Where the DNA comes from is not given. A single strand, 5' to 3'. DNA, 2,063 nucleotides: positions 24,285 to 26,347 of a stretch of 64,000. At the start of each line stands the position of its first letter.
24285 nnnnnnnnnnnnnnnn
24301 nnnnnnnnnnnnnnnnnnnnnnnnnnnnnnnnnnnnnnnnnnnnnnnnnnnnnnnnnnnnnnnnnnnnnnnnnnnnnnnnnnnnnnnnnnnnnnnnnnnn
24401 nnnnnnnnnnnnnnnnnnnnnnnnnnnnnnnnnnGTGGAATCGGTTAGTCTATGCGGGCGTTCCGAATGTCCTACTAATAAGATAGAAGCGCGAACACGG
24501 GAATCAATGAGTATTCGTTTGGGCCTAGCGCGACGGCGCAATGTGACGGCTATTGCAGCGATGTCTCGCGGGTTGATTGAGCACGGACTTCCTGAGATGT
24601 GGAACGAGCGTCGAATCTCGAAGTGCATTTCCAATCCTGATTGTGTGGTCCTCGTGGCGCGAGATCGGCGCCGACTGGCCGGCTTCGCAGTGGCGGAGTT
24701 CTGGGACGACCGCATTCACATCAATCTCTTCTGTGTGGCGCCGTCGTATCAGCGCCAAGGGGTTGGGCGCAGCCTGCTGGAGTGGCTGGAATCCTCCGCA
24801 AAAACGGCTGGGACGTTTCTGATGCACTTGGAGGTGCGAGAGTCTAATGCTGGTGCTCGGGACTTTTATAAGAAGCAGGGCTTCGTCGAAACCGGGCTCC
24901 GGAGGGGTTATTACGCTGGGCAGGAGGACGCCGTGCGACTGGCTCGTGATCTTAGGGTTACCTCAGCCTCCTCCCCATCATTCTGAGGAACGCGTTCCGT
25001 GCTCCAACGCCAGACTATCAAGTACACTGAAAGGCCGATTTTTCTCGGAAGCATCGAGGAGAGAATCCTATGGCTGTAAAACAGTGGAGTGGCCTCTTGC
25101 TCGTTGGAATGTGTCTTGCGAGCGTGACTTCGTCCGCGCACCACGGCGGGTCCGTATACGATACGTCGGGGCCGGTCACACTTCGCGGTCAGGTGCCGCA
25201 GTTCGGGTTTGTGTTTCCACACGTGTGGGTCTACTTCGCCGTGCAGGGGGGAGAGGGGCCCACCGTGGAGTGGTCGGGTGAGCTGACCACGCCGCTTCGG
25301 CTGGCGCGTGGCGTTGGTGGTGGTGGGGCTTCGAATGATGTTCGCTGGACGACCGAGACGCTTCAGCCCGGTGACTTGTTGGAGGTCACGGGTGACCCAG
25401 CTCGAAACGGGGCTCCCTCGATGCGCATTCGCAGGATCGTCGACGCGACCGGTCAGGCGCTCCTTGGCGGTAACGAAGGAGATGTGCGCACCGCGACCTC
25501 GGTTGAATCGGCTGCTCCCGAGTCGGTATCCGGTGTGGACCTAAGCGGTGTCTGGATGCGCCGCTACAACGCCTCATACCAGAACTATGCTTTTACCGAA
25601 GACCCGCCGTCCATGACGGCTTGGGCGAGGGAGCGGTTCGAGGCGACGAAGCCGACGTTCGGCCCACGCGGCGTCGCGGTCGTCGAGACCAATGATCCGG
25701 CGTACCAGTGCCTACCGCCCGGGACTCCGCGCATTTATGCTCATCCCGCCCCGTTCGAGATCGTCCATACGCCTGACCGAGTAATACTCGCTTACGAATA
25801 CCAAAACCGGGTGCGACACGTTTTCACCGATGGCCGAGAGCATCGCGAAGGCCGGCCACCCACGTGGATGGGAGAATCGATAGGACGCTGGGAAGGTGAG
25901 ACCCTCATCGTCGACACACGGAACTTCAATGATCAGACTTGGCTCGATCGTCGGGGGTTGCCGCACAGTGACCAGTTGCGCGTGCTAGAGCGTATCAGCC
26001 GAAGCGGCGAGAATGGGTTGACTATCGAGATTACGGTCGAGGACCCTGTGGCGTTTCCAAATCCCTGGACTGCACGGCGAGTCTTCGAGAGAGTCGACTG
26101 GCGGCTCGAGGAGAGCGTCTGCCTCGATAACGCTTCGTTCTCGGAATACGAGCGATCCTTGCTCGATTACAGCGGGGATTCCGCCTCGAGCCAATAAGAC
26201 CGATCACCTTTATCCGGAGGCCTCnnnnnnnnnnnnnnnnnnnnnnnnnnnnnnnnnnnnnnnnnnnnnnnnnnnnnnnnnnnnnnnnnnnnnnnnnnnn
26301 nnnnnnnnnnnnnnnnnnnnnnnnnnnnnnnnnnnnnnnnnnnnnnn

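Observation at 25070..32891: Seven-gene all-exported cluster bracketed by two His-His paralogues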

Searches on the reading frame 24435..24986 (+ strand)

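Call 21: search_protein_families(library=ncbifam, proteins=[window:24435-24986:+], max_evalue=0.001)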
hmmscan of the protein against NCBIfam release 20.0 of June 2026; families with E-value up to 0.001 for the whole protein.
window:24435-24986:+ (183 aa): 16 families
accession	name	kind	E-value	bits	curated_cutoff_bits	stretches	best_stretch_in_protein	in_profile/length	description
TIGR01575.1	rimI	equivalog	4.2e-26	91.7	86.4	1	55-167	17-130/132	ribosomal protein S18-alanine N-acetyltransferase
NF007025.1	PRK09491.1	equivalog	6.2e-16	58.7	173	1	78-171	47-143/145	ribosomal protein S18-alanine N-acetyltransferase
NF002959.0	PRK03624.1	equivalog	2.7e-10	40.1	124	1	58-152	37-131/147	GNAT family acetyltransferase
NF000487.1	stat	exception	2e-09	37.3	420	1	74-163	84-174/189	streptothricin N-acetyltransferase STAT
NF053587.1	SpmdActasePaiA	equivalog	8.1e-09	35.5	250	1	89-167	86-163/172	spermidine/spermine N(1)-acetyltransferase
NF040503.1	resist_ArsN1a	equivalog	3.5e-07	30.1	170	1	61-156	37-139/159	arsinothricin resistance N-acetyltransferase ArsN1 family A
NF007853.0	PRK10562.1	equivalog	2.3e-06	27.9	125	1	74-151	52-121/146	N-acetyltransferase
NF000359.1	sat3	exception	6.2e-06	26.4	360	1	65-166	66-168/180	streptothricin N-acetyltransferase Sat3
NF007807.0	PRK10514.1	equivalog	2.4e-05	24.3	134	1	92-155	69-127/147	acetyltransferase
NF033078.2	AAC_6p_Ia_fam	equivalog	2.4e-05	24.3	265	1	59-127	41-109/181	AAC(6')-Ia family aminoglycoside 6'-N-acetyltransferase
NF000482.1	AAC_3_XI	exception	4.8e-05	23.2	300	1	52-152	33-134/148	aminoglycoside N-acetyltransferase AAC(3)-XI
NF049894.1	CG3035_N_ac_Glu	equivalog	0.00011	21.6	280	1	91-153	228-292/300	N-acetylglutamate synthase, CG3035 family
NF040501.1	resist_ArsN2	equivalog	0.00015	21.3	125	1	71-152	25-103/133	arsenic resistance N-acetyltransferase ArsN2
NF033083.0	AAC_3_I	equivalog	0.00026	21.2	200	1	62-152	40-136/145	AAC(3)-I family aminoglycoside N-acetyltransferase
NF008212.0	PRK10975.1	equivalog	0.00059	19.7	219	1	70-150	140-220/232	dTDP-4-amino-4,6-dideoxy-D-galactose acyltransferase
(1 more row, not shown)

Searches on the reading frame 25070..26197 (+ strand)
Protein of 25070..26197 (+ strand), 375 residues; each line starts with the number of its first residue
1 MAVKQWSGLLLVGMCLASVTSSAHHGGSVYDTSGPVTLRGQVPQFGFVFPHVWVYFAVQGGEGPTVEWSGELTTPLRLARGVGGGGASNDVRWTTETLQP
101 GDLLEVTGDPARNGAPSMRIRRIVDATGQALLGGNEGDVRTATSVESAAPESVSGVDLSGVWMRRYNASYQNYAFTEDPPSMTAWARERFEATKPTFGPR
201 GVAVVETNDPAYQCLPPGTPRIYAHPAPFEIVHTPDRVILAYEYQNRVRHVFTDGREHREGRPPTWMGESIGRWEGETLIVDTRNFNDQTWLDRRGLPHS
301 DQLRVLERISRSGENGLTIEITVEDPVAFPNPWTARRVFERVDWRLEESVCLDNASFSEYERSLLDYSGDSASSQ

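Call 3: search_protein_families(library=pfam, proteins=[window:25070-26197:+], max_evalue=0.01)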
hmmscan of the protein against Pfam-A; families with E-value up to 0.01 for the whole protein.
window:25070-26197:+ (375 aa): 1 family
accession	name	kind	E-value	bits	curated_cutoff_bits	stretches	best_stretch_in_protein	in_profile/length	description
PF19649.4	DUF6152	-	3.8e-15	56.2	27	1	17-115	5-93/98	Family of unknown function (DUF6152)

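Call 21: search_protein_families(library=ncbifam, proteins=[window:25070-26197:+], max_evalue=0.001)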
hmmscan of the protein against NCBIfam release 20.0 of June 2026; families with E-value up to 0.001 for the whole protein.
window:25070-26197:+ (375 aa): 0 families

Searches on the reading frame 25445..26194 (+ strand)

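Call 42: search_protein_families(library=pfam, proteins=[window:25445-26194:+], max_evalue=10)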
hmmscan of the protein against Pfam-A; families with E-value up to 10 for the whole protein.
window:25445-26194:+ (250 aa): 1 family
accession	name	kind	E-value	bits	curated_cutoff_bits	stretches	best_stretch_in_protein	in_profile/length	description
PF03057.20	DUF236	-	0.11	12.7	25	1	74-88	4-18/31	DUF236 repeat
